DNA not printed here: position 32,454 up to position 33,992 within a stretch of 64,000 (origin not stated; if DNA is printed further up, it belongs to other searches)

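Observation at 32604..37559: Three-gene module pairing a tail-anchored PRC-barrel coiled-coil protein with an active/inactive pair of ChlI-like AAA+ ATPases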

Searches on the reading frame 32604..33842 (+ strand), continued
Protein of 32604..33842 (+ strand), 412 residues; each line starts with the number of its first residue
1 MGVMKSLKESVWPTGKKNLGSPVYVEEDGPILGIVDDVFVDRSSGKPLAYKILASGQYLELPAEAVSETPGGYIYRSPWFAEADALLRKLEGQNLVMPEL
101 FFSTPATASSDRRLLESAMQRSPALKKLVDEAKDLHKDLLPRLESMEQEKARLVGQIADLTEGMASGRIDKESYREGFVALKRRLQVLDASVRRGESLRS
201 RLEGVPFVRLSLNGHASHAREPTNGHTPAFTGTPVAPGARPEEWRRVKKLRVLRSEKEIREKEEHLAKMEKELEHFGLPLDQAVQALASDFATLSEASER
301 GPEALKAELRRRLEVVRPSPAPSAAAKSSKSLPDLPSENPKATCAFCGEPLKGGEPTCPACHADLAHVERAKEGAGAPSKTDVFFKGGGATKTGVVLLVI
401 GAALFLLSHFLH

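Call 59: find_related_loci(query=A4, collection=metagenome_contigs, flank=10000)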
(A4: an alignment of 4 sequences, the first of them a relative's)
Query A4 (432 aa) in metagenome_contigs; peptide patterns used: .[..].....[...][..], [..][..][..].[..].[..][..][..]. (x = any residue, [..] = any of these).
519 stretches matched a pattern; 20 encode a relative of the query (tblastn E <= 1e-3); 19 distinct loci.
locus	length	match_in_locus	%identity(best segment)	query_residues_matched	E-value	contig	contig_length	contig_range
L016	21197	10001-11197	58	18-416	8e-157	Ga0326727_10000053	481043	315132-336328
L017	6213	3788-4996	58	17-419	3e-156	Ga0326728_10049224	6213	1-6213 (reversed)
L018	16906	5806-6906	34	18-380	2e-53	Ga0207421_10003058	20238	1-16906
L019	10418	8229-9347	32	2-380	4e-53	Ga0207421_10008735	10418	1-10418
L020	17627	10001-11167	31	17-402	8e-51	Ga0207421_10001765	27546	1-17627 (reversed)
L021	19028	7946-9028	31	7-380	3e-49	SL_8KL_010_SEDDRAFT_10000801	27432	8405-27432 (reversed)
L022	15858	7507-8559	31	17-380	2e-48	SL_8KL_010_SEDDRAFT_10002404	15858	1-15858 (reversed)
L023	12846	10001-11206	29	19-413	4e-46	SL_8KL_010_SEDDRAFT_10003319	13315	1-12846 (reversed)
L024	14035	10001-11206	29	19-413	4e-46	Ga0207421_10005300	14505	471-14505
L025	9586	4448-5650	30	19-413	2e-45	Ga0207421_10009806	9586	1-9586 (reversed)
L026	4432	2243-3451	28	17-413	1e-44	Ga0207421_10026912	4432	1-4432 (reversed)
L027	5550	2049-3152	34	17-380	3e-44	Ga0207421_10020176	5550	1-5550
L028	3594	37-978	35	70-380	1e-40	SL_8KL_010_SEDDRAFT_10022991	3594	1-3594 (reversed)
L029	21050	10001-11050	31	18-380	2e-49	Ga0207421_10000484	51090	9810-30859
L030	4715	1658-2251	30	146-339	3e-20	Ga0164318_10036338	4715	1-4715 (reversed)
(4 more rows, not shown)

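Call 63: search_protein_families(library=pfam, proteins=[L016:7019-8260:-, L016:8318-9280:-, L016:9313-9927:+, L016:9965-11218:+, L016:11271-12146:+, L016:12473-13444:+, L016:13354-15003:+, L016:6367-7050:-, L016:3280-4401:-, L016:15846-16655:+], max_evalue=0.001)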
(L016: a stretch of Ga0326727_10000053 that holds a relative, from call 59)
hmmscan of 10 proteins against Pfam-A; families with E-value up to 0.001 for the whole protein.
L016:7019-8260:- (413 aa): 4 families
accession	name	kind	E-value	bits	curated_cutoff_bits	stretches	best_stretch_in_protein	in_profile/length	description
PF00113.28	Enolase_C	-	1e-60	206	21.5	1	143-411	5-279/296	Enolase, C-terminal TIM barrel domain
PF03952.21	Enolase_N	-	5.8e-33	114.3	35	1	10-131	1-130/131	Enolase, N-terminal domain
PF13378.12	MR_MLE_C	-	8.1e-09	35.9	29.4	1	265-388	56-172/219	Enolase C-terminal domain-like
PF07476.17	MAAL_C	-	8.4e-05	22.3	27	1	271-387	94-216/249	Methylaspartate ammonia-lyase C-terminus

L016:8318-9280:- (320 aa): 5 families
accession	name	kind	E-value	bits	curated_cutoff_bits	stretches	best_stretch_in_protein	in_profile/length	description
PF13620.12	CarboxypepD_reg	-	6e-13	49.4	32.3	1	113-176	2-67/82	Carboxypeptidase regulatory-like domain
PF13715.12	CarbopepD_reg_2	-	3.2e-08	33.9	32.2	1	113-176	1-62/88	CarboxypepD_reg-like domain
PF17210.9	SdrD_B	-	8.3e-06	26.4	29.7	1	122-171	22-72/112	SdrD B-like domain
PF20598.4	DUF6795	-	0.00037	21.2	27.4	1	113-158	1-49/103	Domain of unknown function (DUF6795)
PF11974.14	bMG3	-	0.00056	20.3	34.9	1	108-155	12-59/103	Bacterial alpha-2-macroglobulin MG3 domain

L016:9313-9927:+ (204 aa): 1 family
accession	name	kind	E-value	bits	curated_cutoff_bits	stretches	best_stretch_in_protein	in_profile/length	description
PF01949.23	Endo_dU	-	5.1e-51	173.1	32.7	1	19-194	4-181/182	Endonuclease dU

L016:9965-11218:+ (417 aa): 0 families

L016:11271-12146:+ (291 aa): 3 families
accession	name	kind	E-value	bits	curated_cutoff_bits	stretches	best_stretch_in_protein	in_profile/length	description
PF13793.12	Pribosyltran_N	-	2.1e-24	86.1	25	1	1-111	1-112/117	N-terminal domain of ribose phosphate pyrophosphokinase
PF00156.33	Pribosyltran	-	4.4e-17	62.3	26.3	1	145-242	18-123/158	Phosphoribosyl transferase domain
PF14572.12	Pribosyl_synth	-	8.9e-10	39.2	27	1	203-273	80-151/184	Phosphoribosyl synthetase-associated domain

L016:12473-13444:+ (323 aa): 5 families
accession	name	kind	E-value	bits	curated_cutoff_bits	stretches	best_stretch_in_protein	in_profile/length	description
PF00583.31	Acetyltransf_1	-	4e-14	53.3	20.7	1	229-303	41-116/116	Acetyltransferase (GNAT) family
PF13508.13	Acetyltransf_7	-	1.1e-09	39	27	1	229-304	11-83/84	Acetyltransferase (GNAT) domain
PF08445.16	FR47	-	1.4e-07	31.8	22.1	1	229-306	8-80/86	FR47-like protein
PF13673.13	Acetyltransf_10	-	1.1e-06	29.1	23.6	1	231-309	40-113/128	Acetyltransferase (GNAT) domain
PF13480.13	Acetyltransf_6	-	0.00076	20.1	22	0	218-283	69-132/143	Acetyltransferase (GNAT) domain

L016:13354-15003:+ (549 aa): 6 families
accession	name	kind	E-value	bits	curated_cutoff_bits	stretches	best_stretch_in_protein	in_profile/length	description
PF00890.30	FAD_binding_2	-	6e-90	302.8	20.4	1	39-406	3-414/414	FAD binding domain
PF02910.25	Succ_DH_flav_C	-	1.4e-12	48.1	20.8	1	455-541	1-97/130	Fumarate reductase flavoprotein C-term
PF07992.20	Pyr_redox_2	-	9e-11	42.2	26.1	0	39-96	4-57/291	Pyridine nucleotide-disulphide oxidoreductase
PF01266.30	DAO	-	6.5e-08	32.9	27.9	1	39-244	3-233/353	FAD dependent oxidoreductase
PF03486.20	HI0933_like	-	5.7e-07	29.7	50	0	161-390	108-219/244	HI0933-like protein Rossmann domain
PF01494.25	FAD_binding_3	-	0.00062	19.5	22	0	40-231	6-170/349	FAD binding domain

L016:6367-7050:- (227 aa): 1 family
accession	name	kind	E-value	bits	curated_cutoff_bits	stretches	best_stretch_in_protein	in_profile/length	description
PF00318.25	Ribosomal_S2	-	2e-22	80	26.1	2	139-202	149-212/216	Ribosomal protein S2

L016:3280-4401:- (373 aa): 4 families
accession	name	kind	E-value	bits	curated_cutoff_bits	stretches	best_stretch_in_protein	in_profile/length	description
PF00441.29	Acyl-CoA_dh_1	-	5.7e-32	111.4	22.4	1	223-363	1-149/150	Acyl-CoA dehydrogenase, C-terminal domain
PF02771.21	Acyl-CoA_dh_N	-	1.4e-28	100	22.9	1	4-112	5-113/113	Acyl-CoA dehydrogenase, N-terminal domain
PF02770.24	Acyl-CoA_dh_M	-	5.9e-25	87.7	33.3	1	116-211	1-97/97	Acyl-CoA dehydrogenase, middle domain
PF08028.16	Acyl-CoA_dh_2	-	3.8e-11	43.9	22.7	1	239-347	2-128/134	Acyl-CoA dehydrogenase, C-terminal domain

L016:15846-16655:+ (269 aa): 1 family
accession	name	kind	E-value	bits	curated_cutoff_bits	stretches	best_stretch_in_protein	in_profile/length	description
PF01255.24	Prenyltransf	-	1.1e-83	280.5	27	1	46-268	1-219/219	Putative undecaprenyl diphosphate synthase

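Call 77: search_protein_families(library=padloc, proteins=[window:32604-33842:+, L011:4941-6239:-], max_evalue=0.01)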
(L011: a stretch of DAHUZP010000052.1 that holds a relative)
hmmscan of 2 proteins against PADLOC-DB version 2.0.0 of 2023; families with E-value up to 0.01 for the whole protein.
window:32604-33842:+ (412 aa): 0 families

L011:4941-6239:- (432 aa): 0 families

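Call 82: find_encoding_contigs(protein=P0185, flank=6000, max_places=2)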
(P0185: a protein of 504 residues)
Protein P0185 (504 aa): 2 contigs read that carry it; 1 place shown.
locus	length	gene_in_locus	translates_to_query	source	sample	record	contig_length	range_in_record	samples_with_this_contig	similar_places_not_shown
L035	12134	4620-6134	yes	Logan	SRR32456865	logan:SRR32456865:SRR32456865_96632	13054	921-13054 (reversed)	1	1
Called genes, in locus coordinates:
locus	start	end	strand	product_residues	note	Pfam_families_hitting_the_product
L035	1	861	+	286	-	?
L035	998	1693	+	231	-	-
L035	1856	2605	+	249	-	-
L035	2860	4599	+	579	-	-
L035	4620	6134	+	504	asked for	-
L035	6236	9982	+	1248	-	-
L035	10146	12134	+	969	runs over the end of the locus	?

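Call 83: find_encoding_contigs(protein=P0158, flank=8000, max_places=2)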
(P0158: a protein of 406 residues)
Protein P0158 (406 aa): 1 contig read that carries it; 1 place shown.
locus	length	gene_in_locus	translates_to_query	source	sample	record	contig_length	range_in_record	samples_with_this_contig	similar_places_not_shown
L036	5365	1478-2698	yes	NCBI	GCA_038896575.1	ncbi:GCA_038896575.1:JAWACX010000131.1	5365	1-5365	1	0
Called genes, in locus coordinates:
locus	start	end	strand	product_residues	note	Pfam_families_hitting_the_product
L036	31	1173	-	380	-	PF00226:DnaJ, PF01556:DnaJ_C, PF15777:Anti-TRAP (faint), PF00684:DnaJ_CXXCXGXG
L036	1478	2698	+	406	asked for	PF05239:PRC (weak)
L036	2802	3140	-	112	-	PF02036:SCP2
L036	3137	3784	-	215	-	PF01351:RNase_HII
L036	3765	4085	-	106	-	-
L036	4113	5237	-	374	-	PF00091:Tubulin, PF12327:FtsZ_C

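Call 84: find_encoding_contigs(protein=P0159, flank=8000, max_places=2)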
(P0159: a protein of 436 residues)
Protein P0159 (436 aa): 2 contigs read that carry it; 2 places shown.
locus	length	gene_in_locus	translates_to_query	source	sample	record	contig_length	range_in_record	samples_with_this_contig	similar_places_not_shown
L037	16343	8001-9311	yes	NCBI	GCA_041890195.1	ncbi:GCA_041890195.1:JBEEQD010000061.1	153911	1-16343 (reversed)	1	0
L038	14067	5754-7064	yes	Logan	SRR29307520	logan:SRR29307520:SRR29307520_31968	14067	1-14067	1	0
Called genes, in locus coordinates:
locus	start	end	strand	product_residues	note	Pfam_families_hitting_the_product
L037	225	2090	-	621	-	PF00654:Voltage_CLC, PF00571:CBS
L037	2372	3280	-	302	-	PF00288:GHMP_kinases_N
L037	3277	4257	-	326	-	PF08501:Shikimate_dh_N, PF01488:Shikimate_DH, PF18317:SDH_C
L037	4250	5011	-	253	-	PF01487:DHquinase_I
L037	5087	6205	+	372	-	PF02073:Peptidase_M29, PF26233:NicX (faint)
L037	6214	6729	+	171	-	PF01613:Flavin_Reduct, PF04289:DUF447_N (weak)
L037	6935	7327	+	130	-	PF01042:Ribonuc_L-PSP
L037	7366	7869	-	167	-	PF26602:HVO_2718_N, PF13560:HTH_31 (faint), PF01381:HTH_3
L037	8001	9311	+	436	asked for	PF05239:PRC (weak)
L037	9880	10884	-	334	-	PF13565:HTH_32, PF13592:HTH_33, PF13358:DDE_3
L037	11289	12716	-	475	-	-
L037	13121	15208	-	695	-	PF00801:PKD, PF18911:PKD_4, PF22352:K319L-like_PKD (faint), PF18911:PKD_4, PF00801:PKD, PF18911:PKD_4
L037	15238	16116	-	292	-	PF18911:PKD_4, PF00801:PKD, PF22352:K319L-like_PKD (faint), PF18911:PKD_4, PF00801:PKD, PF18911:PKD_4 (weak)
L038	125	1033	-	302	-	PF00288:GHMP_kinases_N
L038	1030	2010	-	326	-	PF08501:Shikimate_dh_N, PF01488:Shikimate_DH, PF18317:SDH_C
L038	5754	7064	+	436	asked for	PF05239:PRC (weak)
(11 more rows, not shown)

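Call 89: search_protein_families(library=pfam, proteins=[L011:7239-11489:+, L011:7281-12155:-, L011:6300-7133:+, L018:9388-14085:-, L018:14069-16906:-, L035:2860-4599:+, L035:6236-9982:+, L020:3469-5907:+], max_evalue=0.001)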
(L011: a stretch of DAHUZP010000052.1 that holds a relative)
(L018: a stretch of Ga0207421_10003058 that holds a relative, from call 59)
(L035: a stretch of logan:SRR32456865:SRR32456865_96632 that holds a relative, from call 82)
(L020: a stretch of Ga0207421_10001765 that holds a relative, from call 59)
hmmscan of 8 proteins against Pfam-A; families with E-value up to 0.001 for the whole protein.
L011:7239-11489:+ (1416 aa): 4 families
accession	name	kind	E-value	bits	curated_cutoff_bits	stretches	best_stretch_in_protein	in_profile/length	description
PF12773.13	DZR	-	1.1e-08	35.5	27.3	1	1211-1256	1-44/45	Double zinc ribbon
PF17032.10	Zn_ribbon_15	-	7.5e-08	33.5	28.9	0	1391-1412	52-73/73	zinc-ribbon family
PF13240.11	Zn_Ribbon_1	-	1.2e-07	31.7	25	0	1211-1231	2-22/23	zinc-ribbon domain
PF13248.11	Zn_ribbon_3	-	3.7e-05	23.5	27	0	1209-1231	3-25/26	zinc-ribbon domain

L011:7281-12155:- (1624 aa): 0 families

L011:6300-7133:+ (277 aa): 0 families

L018:9388-14085:- (1566 aa): 2 families
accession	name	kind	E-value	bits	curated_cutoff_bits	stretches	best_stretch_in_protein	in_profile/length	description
PF01839.29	FG-GAP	-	4.8e-17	61.9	22.1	2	161-195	2-37/37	FG-GAP repeat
PF14312.12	FG-GAP_2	-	4.5e-10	40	23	0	425-470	12-49/49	FG-GAP repeat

L018:14069-16906:- (946 aa): 2 families
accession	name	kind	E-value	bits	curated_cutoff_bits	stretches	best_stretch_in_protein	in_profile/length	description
PF07581.17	Glug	-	3.5e-26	90.2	20.5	1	145-167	4-27/28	The GLUG motif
PF01839.29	FG-GAP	-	1.4e-09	38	22.1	1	680-715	1-37/37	FG-GAP repeat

L035:2860-4599:+ (579 aa): 1 family
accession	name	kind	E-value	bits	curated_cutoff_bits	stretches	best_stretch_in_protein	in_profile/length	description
PF10502.14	Peptidase_S26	-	0.00033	21.1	22.9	1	26-82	8-66/168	Signal peptidase, peptidase S26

L035:6236-9982:+ (1248 aa): 1 family
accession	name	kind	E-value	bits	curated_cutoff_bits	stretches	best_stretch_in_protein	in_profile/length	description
PF13426.13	PAS_9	-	1.3e-05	25.8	27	1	21-111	4-91/103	PAS domain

L020:3469-5907:+ (813 aa): 1 family
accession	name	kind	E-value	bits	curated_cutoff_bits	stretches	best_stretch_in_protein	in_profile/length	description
PF13620.12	CarboxypepD_reg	-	5e-06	27.2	32.3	0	671-729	2-55/82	Carboxypeptidase regulatory-like domain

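Call 97: find_encoding_contigs(protein=P0003, flank=10000, max_places=6)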
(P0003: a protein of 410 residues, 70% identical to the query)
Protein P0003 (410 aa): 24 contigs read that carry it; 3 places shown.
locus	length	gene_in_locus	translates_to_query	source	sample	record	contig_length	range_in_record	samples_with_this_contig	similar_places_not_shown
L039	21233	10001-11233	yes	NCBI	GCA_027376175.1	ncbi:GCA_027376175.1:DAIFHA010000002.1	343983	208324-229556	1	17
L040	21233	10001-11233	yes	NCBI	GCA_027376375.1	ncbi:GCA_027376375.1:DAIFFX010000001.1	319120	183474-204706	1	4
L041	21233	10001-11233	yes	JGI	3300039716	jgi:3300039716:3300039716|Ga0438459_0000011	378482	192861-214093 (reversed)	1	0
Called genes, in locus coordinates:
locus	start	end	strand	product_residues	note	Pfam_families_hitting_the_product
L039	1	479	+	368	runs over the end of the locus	PF00890:FAD_binding_2 (faint), PF01266:DAO (faint), PF01494:FAD_binding_3 (faint), PF07992:Pyr_redox_2 (faint), PF12831:FAD_oxidored (weak), PF13450:NAD_binding_8 (weak), PF22578:GGR_cat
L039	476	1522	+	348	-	PF00348:polyprenyl_synt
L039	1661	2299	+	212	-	PF00687:Ribosomal_L1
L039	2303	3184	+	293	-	PF00466:Ribosomal_L10, PF17777:RL10P_insert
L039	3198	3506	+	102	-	PF00428:Ribosomal_60s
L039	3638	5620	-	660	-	PF05763:DUF835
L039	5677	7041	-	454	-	PF22641:TiaS_TCKD, PF08489:TiaS_FLD, PF01336:tRNA_anti-codon (weak), PF23783:Zn_ribbon_TiaS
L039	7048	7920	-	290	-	PF02775:TPP_enzyme_C, PF12367:PFO_beta_C (weak)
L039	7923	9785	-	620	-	PF01558:POR, PF01855:POR_N, PF17147:PFOR_II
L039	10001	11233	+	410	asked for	-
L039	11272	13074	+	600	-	PF13248:Zn_ribbon_3 (faint), PF12773:DZR, PF13240:Zn_Ribbon_1 (weak), PF12773:DZR (weak), PF07728:AAA_5 (faint), PF00493:MCM (weak), PF01078:Mg_chelatase, PF17863:AAA_lid_2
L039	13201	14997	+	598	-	PF17863:AAA_lid_2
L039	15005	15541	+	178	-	PF22769:DCD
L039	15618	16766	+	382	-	PF00850:Hist_deacetyl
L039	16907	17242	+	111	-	PF00903:Glyoxalase, PF12681:Glyoxalase_2, PF22677:Ble-like_N (weak)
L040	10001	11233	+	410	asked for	-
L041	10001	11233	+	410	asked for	-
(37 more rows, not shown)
